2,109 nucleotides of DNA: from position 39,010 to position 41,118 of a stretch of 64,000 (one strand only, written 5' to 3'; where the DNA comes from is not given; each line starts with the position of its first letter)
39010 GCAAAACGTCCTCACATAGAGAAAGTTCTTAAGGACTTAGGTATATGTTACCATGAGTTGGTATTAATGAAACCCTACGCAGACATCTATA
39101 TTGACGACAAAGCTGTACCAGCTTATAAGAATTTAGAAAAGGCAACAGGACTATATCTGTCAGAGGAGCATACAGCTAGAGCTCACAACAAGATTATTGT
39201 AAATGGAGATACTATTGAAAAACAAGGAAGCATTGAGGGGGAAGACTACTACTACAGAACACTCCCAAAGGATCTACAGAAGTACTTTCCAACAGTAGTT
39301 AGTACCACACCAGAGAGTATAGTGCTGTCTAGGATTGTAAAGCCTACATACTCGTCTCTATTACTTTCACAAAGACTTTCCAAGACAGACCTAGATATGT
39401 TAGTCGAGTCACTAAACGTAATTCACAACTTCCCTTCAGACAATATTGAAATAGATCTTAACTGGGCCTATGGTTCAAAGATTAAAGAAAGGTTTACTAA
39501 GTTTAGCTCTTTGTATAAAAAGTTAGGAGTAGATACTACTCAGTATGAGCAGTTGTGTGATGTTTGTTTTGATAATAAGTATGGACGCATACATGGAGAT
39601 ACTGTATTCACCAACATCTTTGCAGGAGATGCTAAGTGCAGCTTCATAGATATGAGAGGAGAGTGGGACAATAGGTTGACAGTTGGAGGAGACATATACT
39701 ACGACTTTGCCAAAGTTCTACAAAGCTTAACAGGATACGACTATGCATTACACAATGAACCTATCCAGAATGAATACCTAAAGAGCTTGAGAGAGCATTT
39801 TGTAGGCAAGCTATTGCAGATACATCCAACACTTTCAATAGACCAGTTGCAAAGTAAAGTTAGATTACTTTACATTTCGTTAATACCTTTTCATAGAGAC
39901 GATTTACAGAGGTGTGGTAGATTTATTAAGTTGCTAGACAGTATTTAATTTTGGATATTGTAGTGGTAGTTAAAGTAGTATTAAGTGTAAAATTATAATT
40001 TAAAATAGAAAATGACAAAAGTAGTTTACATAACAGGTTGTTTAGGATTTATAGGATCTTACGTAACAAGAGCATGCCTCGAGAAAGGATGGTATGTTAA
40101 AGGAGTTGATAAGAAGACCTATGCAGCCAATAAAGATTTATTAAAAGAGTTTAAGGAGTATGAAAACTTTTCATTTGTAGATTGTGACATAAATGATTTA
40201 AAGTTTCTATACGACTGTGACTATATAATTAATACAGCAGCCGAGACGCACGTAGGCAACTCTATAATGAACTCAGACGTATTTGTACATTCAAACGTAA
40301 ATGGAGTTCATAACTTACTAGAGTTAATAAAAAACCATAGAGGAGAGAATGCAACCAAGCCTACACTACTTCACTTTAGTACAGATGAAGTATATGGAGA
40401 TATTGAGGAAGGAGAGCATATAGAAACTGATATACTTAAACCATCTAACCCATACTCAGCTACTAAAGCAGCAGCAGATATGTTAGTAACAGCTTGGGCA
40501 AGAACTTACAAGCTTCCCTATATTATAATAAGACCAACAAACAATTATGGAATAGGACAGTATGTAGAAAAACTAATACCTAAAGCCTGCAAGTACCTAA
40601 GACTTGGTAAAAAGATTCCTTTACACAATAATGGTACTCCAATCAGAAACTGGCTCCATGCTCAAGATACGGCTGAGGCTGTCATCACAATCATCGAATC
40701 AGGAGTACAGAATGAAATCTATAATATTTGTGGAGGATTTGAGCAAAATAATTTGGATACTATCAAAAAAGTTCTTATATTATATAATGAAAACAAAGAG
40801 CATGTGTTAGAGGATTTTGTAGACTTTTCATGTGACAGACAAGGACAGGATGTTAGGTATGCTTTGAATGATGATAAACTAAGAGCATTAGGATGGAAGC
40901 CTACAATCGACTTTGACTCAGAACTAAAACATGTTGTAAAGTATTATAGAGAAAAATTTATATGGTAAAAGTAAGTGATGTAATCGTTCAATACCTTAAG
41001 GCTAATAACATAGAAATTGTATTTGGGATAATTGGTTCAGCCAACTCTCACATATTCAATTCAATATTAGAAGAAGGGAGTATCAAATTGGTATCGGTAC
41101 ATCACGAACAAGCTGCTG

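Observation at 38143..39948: Single 601-aa polypeptide fusing nucleotidyltransferase, HAD phosphatase and APH/choline-kinase-fold kinase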

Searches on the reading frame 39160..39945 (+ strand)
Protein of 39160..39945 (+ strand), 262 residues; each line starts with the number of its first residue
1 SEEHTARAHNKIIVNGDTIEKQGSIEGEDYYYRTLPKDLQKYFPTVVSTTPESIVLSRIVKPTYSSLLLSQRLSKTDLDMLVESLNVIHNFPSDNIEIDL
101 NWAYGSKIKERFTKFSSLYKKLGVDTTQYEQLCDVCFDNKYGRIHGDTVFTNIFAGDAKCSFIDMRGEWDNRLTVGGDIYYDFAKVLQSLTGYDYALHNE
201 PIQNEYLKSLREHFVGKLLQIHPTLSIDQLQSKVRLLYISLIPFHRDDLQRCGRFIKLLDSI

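Call 22: search_solved_structures(query=A2, max_evalue=10, show_alignments=2)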
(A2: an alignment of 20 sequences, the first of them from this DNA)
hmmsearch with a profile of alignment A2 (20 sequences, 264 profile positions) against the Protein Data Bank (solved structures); distinct sequences matched with E-value up to 10: 9.
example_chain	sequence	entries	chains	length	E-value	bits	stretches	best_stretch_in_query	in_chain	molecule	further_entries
9qos_A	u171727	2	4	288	0.014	18.2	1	51-166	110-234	Aminoglycoside 3'-phosphotransferase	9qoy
9hnh_A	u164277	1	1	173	0.041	16.7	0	197-229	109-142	Chains: A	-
6e10_a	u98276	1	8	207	0.059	16.2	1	67-164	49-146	Translocon component PTEX150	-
9v1l_lJ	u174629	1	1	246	0.2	14.4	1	43-101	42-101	60S ribosomal protein L7a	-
9v1i_lJ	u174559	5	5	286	0.23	14.2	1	43-101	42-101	60S ribosomal protein L7a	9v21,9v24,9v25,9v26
1nd4_A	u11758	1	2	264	0.46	13.2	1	75-166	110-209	Aminoglycoside 3'-phosphotransferase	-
45io_A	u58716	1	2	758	1.3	11.7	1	36-120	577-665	Outward-rectifier potassium channel TOK1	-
8v3v_A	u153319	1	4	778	1.3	11.7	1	82-185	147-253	Acyl-Coenzyme A dehydrogenase family, member 11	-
45il_A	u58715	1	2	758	1.4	11.7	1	36-120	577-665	Outward-rectifier potassium channel TOK1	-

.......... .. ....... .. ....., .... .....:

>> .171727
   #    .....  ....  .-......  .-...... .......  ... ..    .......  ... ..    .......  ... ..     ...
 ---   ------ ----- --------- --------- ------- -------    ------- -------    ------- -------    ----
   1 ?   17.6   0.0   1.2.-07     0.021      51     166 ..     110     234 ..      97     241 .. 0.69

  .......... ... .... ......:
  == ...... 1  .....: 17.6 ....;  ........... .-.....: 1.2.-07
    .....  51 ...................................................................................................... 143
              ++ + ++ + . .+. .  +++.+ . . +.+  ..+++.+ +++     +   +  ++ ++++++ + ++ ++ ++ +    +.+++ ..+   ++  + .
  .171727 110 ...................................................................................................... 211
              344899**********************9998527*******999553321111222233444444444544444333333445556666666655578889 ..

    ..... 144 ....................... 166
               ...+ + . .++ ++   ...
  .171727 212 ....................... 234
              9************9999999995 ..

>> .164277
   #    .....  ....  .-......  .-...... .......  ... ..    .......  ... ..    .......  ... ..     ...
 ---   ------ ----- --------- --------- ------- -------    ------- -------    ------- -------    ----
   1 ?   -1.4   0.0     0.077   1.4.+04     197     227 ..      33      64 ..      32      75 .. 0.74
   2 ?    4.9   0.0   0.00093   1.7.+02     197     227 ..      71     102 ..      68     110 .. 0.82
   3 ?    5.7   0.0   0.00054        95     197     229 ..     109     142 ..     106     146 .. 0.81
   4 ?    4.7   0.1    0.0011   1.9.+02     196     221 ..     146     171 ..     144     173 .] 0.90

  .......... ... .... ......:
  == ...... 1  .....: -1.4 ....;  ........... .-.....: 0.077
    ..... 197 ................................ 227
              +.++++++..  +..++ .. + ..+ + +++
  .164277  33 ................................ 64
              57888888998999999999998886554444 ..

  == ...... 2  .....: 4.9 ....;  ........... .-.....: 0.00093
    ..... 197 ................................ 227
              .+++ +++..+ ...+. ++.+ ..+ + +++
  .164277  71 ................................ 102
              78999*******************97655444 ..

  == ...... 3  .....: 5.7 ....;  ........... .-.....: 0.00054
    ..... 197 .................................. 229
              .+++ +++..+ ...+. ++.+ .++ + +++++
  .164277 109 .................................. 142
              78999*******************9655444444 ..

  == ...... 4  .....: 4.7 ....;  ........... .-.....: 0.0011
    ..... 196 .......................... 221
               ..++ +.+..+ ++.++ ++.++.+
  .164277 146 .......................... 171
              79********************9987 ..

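Call 45: predict_structure(alignment_id=A2)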
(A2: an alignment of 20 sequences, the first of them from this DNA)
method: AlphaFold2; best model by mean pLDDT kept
length: 262 residues; sequences in the alignment: 20
mean_pLDDT: 93.4   pTM: 0.91
mean pLDDT of the five models: 93.4, 93.4, 93.0, 91.8, 91.4
residues with pLDDT >= 90: 229; 70-90: 25; 50-70: 6; < 50: 2
segments of 3 or more residues with pLDDT < 50: none
pLDDT, mean of each block of 10 residues (from residue 1): 58 92 94 96 97 95 96 98 98 90 95 95 93 93 97 95 95 96 98 91 94 98 96 96 92 93 88
secondary structure, 60 per line:
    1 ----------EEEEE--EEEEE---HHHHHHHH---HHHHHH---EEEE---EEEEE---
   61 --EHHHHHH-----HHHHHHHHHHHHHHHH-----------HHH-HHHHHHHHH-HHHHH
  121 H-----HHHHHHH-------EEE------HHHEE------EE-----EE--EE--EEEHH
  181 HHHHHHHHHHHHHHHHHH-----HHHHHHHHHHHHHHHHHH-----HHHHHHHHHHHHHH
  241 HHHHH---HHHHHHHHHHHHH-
elements in order: E11-15 E18-22 H26-33 H37-42 E46-49 E53-57 H64-69 H75-90 H106-114 H116-121 H127-133 E141-143 E176-178 H179-198 H204-221 H227-245 H249-261

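Call 50: search_protein_representatives(alignment_id=A2)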
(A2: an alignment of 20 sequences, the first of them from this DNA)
Query: 20 sequences, 264 profile positions. Proteins with E-value up to 0.001 (for the whole library): 4384; up to 1e-10: 3181; up to 1e-30: 563. The best 150 are listed.
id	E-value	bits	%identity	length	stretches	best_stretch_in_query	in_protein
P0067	6.3e-94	330.8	-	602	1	2-262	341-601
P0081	1.2e-90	320.0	-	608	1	2-261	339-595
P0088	4.9e-86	305.0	-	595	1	5-263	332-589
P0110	2.0e-81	289.9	-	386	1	2-262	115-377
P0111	5.6e-81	288.4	-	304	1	3-260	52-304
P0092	2.5e-80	286.3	-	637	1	3-255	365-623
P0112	1.8e-79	283.4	-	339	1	2-261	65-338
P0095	1.2e-78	280.7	-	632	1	3-262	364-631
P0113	1.3e-77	277.4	-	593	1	2-261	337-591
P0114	3.4e-77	276.0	-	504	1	3-261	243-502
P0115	3.6e-77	275.9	-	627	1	3-262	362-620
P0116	3.9e-77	275.8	-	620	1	3-262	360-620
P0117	1.3e-76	274.1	-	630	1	2-260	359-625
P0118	5.0e-76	272.2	-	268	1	5-260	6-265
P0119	7.7e-76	271.6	-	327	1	4-262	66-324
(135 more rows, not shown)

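Call 52: fold_search(model_id=the predicted structure, library=pdb)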
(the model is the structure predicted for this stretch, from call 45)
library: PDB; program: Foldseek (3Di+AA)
matches with E <= 10: 1097; with E <= 0.001: 231
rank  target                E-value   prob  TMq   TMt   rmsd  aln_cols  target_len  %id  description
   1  4few_D                1.1e-06  1.00  0.59  0.58   5.0       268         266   17  Crystal structure of the aminoglycoside phosphotransferase APH(3')-Ia, with substrate kanamycin and small molecule inh (released 2012-06-20)
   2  3mes_A                1.1e-06  1.00  0.58  0.45   7.2       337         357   12  Crystal structure of choline kinase from Cryptosporidium parvum Iowa II, cgd3_2030 (released 2010-04-07)
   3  3fi8                  1.4e-06  1.00  0.57  0.46   9.2       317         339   13  Crystal structure of choline kinase from Plasmodium Falciparum, PF14_0020 (released 2009-02-10)
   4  4gki_A                1.4e-06  1.00  0.58  0.56   4.9       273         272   16  Crystal structure of the aminoglycoside phosphotransferase APH(3')-Ia, with substrate kanamycin and small molecule inh (released 2012-09-05)
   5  3mes_B                1.6e-06  1.00  0.61  0.48   5.8       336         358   13  Crystal structure of choline kinase from Cryptosporidium parvum Iowa II, cgd3_2030 (released 2010-04-07)
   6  4feu_A                1.7e-06  1.00  0.49  0.50   9.1       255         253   14  Crystal structure of the aminoglycoside phosphotransferase APH(3')-Ia, with substrate kanamycin and small molecule inh (released 2012-06-20)
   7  4gkh_B                2.0e-06  1.00  0.57  0.56   5.0       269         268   17  Crystal structure of the aminoglycoside phosphotransferase APH(3')-Ia, with substrate kanamycin and small molecule inh (released 2012-09-05)
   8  4ej7_C                2.1e-06  1.00  0.58  0.57   5.0       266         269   17  Crystal structure of the aminoglycoside phosphotransferase APH(3')-Ia, ATP-bound (released 2012-04-18)
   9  4n57_A                2.1e-06  1.00  0.57  0.51   6.1       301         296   13  Crystal structure of aminoglycoside phosphotransferase APH(2'')-IVa ADP complex (released 2014-12-17)
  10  4fex_C                2.3e-06  1.00  0.58  0.58   4.8       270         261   16  Crystal structure of the aminoglycoside phosphotransferase APH(3')-Ia, with substrate kanamycin and small molecule inh (released 2012-06-20)
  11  6sui                  2.3e-06  1.00  0.56  0.46   6.4       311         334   12  AMICOUMACIN KINASE AMIN (released 2020-07-22)
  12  4fev_D                2.4e-06  1.00  0.57  0.56   4.9       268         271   17  Crystal structure of the aminoglycoside phosphotransferase APH(3')-Ia, with substrate kanamycin and small molecule inh (released 2012-06-20)
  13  4r7b_B                2.4e-06  1.00  0.61  0.56   5.2       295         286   14  Crystal structure of pneumococcal LicA in complex with choline (released 2015-08-12)
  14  8jsu_B                2.4e-06  1.00  0.55  0.48   8.0       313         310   10  The crystal structure of TvaE in complex with TvaLP (released 2025-09-03)
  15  9qos_A                2.7e-06  1.00  0.43  0.45   9.9       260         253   16  APH(3')-IIb with an inhibitor (released 2026-02-11)
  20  4few_B                3.2e-06  1.00  0.55  0.56   8.5       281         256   16  Crystal structure of the aminoglycoside phosphotransferase APH(3')-Ia, with substrate kanamycin and small molecule inh (released 2012-06-20)
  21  4o7o_B                3.5e-06  1.00  0.63  0.40   9.8       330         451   10  Crystal structure of Mycobacterium tuberculosis maltose kinase MaK (released 2014-10-22)
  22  4few_F                3.7e-06  1.00  0.57  0.57   4.8       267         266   16  Crystal structure of the aminoglycoside phosphotransferase APH(3')-Ia, with substrate kanamycin and small molecule inh (released 2012-06-20)
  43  4few_A                6.7e-06  1.00  0.52  0.51   4.9       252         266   16  Crystal structure of the aminoglycoside phosphotransferase APH(3')-Ia, with substrate kanamycin and small molecule inh (released 2012-06-20)
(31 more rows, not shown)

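Call 97: find_homologous_proteins(query=A2, max_evalue=0.00001)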
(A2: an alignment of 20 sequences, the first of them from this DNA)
Query A2 (20 sequences) (262 aa, profile of the alignment): 140 proteins with E <= 0.00001 among 4746 candidates; the best 120 are listed.
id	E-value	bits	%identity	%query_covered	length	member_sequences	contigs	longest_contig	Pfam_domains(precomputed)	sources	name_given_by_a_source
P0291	1.0e-95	338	84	100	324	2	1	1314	-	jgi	jgi:hypothetical protein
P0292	5.7e-93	329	85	100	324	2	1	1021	-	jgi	jgi:hypothetical protein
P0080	1.9e-87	311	51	100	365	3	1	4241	-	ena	-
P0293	2.8e-83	298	34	98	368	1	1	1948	-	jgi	jgi:capsule biosynthesis phosphatase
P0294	3.3e-82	294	33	98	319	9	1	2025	-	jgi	jgi:thiamine kinase-like enzyme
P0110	6.3e-81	290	31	98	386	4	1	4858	-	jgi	jgi:capsule biosynthesis phosphatase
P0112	5.7e-79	283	32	98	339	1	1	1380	-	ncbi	-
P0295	1.8e-78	282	31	99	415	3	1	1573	-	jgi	jgi:capsule biosynthesis phosphatase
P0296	7.9e-78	280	33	92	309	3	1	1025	-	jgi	jgi:hypothetical protein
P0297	2.2e-77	278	33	99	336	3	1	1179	-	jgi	jgi:hypothetical protein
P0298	2.3e-77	278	31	99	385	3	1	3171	-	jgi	jgi:capsule biosynthesis phosphatase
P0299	6.7e-77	277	32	98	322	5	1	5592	-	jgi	jgi:tRNA A-37 threonylcarbamoyl transferase component Bud32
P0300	7.1e-77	277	30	100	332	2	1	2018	-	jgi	jgi:hypothetical protein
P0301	8.7e-77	276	31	100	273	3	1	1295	-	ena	-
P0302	2.6e-76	275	31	100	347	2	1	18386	-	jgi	jgi:tRNA A-37 threonylcarbamoyl transferase component Bud32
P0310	6.3e-71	257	27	97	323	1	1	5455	PF01636.30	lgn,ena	-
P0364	7.6e-53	198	31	78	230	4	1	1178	PF01636.30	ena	-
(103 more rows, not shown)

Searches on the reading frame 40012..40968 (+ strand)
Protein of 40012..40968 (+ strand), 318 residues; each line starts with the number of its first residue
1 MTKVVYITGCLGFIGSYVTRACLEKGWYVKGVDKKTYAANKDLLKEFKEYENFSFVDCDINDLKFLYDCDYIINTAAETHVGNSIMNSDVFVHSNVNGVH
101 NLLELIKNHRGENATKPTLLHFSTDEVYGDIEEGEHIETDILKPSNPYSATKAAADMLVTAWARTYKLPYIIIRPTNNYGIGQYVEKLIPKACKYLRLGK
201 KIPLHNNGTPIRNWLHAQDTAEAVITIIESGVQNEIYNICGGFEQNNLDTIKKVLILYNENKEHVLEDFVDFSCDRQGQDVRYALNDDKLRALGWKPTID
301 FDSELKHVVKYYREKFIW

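Call 11: search_protein_families(library=pfam, proteins=[window:40012-40968:+], max_evalue=0.001)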
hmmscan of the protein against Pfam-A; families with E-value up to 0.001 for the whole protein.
window:40012-40968:+ (318 aa): 7 families
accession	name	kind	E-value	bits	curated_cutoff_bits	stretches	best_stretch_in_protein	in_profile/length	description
PF16363.11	GDP_Man_Dehyd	-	7.9e-57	193.6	27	1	7-305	2-329/332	GDP-mannose 4,6 dehydratase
PF01370.27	Epimerase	-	5.3e-53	180.3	20.9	1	5-240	1-240/240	NAD dependent epimerase/dehydratase family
PF01073.25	3Beta_HSD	-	3.4e-13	49.7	22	1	7-226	2-227/280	3-beta hydroxysteroid dehydrogenase/isomerase family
PF07993.18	NAD_binding_4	-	6.8e-12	45.5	20.1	1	67-179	87-208/258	Male sterility protein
PF04321.23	RmlD_sub_bind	-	5e-11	42.6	27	1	5-238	3-211/287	RmlD substrate binding domain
PF02719.21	Polysacc_synt_2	-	5.5e-06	26.2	20.2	1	5-260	1-249/293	Polysaccharide biosynthesis protein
PF00106.31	adh_short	-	7.9e-06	25.9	26.6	0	3-64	1-62/195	short chain dehydrogenase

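Call 40: search_protein_families(library=ncbifam, proteins=[window:40012-40968:+], max_evalue=0.00001)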
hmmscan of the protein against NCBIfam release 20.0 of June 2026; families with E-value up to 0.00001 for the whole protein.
window:40012-40968:+ (318 aa): 20 families
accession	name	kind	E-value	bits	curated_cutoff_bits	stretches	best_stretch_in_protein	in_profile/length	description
TIGR01181.1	dTDP_gluc_dehyt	equivalog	2.9e-92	309.2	365.1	1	6-318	3-317/321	dTDP-glucose 4,6-dehydratase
NF007582.0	PRK10217.1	equivalog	7.4e-60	202.9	698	1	3-315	2-334/355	dTDP-glucose 4,6-dehydratase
NF007490.0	PRK10084.1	subfamily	2.5e-59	201.1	649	1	5-316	3-338/361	dTDP-glucose 4,6-dehydratase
TIGR04180.1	EDH_00030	hypoth_equivalog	2.1e-30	105.8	475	1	5-264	1-262/297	NAD-dependent 4,6-dehydratase LegB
TIGR01179.1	galE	equivalog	1.7e-23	83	262.3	1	5-301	2-314/332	UDP-glucose 4-epimerase GalE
TIGR02622.1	CDP_4_6_dhtase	equivalog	1.1e-19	70.8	278.45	1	3-316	5-334/352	CDP-glucose 4,6-dehydratase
TIGR01472.1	gmd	equivalog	6.2e-14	51.9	415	1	3-230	1-241/342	GDP-mannose 4,6-dehydratase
NF011728.1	PRK15181.1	equivalog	6e-13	48.5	760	1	3-315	16-340/348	Vi polysaccharide biosynthesis UDP-N-acetylglucosaminuronic acid C-4 epimerase TviC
NF047922.1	GDPFucSynFcl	equivalog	6.6e-13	48.8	500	1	136-313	121-302/308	GDP-L-fucose synthase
NF008872.0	PRK11908.1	equivalog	2e-12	46.8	294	1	3-315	2-338/349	bifunctional UDP-4-keto-pentose/UDP-xylose synthase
TIGR03466.1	HpnA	hypoth_equivalog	1.7e-10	40.3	367.65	1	4-242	2-230/327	hopanoid-associated sugar epimerase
TIGR02197.1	heptose_epim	equivalog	1.9e-10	40.4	274.6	1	6-259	2-261/316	ADP-glyceromanno-heptose 6-epimerase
TIGR01214.1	rmlD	equivalog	1.7e-08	33.9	224.05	1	5-188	2-163/285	dTDP-4-dehydrorhamnose reductase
NF042422.1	oxyalk_red_OleD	equivalog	4.1e-08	33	580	1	5-200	3-188/329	2-alkyl-3-oxoalkanoate reductase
NF007956.0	PRK10675.1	subfamily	1.6e-07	30.8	394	0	5-160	3-161/338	UDP-glucose 4-epimerase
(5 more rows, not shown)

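Call 83: find_related_loci(query=window:40012-40968:+, collection=viral_contigs, flank=10000)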
Query window:40012-40968:+ (318 aa) in viral_contigs; peptide patterns used: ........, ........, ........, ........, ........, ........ (x = any residue, [..] = any of these).
599 stretches matched a pattern (row limit reached: there are more); 598 encode a relative of the query (tblastn E <= 1e-3); the best 80 are kept; 80 distinct loci.
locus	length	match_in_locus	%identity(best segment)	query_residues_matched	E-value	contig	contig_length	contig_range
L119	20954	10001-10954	92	1-318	0e+0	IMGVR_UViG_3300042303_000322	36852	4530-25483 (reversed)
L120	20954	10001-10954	92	1-318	0e+0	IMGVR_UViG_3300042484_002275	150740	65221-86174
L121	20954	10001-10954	87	1-318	0e+0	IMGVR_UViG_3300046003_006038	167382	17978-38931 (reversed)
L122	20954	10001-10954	87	1-318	0e+0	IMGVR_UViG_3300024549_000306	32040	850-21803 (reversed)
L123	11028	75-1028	87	1-318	0e+0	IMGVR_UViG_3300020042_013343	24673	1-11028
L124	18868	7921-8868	86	3-318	0e+0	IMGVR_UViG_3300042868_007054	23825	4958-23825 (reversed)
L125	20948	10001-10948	86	3-318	0e+0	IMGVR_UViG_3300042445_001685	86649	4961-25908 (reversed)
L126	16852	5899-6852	85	1-318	0e+0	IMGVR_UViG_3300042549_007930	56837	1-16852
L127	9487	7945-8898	86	1-318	0e+0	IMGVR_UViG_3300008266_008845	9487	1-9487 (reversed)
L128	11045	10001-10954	85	1-318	0e+0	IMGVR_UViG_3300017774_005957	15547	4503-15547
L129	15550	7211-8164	85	1-318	0e+0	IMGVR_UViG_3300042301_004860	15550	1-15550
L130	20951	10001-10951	85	1-318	0e+0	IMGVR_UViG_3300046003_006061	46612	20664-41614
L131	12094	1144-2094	83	1-318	0e+0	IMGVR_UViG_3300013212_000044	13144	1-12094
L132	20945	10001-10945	82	3-318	7e-180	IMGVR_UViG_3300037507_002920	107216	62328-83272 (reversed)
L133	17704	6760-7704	81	3-318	2e-178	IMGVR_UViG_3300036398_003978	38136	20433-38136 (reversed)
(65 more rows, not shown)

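Call 86: search_solved_structures(query=L119:8137-8982:+, max_evalue=0.01)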
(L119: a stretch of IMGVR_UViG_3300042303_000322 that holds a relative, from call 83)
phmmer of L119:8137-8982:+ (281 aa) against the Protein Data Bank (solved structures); distinct sequences matched with E-value up to 0.01: 1.
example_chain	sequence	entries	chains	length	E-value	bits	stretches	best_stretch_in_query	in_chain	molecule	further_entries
6pz7_A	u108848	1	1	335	0.002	20.5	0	50-132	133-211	Endoglucanase family 5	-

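Call 87: search_solved_structures(query=L119:8945-9973:+, max_evalue=0.01)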
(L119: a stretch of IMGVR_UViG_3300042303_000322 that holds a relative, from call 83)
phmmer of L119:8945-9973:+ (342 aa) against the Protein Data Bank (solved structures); distinct sequences matched with E-value up to 0.01: 0.
